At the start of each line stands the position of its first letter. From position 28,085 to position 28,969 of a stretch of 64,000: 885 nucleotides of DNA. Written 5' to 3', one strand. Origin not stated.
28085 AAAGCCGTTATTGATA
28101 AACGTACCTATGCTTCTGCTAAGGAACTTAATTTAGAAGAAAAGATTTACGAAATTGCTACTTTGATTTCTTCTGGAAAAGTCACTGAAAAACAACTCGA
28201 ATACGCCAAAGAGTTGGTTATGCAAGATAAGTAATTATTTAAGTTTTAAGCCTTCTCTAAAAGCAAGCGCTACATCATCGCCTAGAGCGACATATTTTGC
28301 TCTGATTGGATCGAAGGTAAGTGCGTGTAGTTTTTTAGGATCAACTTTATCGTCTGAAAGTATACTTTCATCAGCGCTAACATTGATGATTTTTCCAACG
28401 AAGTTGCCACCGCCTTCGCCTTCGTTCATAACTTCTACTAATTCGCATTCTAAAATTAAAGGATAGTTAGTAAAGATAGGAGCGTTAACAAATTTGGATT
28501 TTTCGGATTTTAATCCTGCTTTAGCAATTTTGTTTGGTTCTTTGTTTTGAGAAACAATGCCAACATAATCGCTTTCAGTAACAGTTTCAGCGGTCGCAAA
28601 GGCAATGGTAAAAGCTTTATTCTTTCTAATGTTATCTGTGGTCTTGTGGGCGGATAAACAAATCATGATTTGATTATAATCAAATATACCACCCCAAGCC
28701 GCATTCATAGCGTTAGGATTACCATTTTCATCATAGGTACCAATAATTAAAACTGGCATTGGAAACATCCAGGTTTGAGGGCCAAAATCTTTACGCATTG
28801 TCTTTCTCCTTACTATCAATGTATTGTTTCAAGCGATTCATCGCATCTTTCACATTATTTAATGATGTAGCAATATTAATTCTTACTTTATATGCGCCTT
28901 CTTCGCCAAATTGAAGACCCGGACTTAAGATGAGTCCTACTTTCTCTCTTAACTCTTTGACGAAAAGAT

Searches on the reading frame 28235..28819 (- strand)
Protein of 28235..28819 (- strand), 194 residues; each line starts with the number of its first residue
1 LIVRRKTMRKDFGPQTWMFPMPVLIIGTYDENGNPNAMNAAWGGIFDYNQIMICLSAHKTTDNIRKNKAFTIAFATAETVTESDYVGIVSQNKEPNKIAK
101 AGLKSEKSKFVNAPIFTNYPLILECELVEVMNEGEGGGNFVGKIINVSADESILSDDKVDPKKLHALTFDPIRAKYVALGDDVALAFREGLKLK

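Call 86: search_protein_families(library=pfam, proteins=[window:28235-28819:-], max_evalue=0.0001)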
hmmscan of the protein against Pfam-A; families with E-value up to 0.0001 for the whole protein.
window:28235-28819:- (194 aa): 1 family
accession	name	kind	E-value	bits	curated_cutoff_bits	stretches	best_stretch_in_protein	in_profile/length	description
PF01613.24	Flavin_Reduct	-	7.4e-13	49.3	27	1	19-152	4-136/153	Flavin reductase like domain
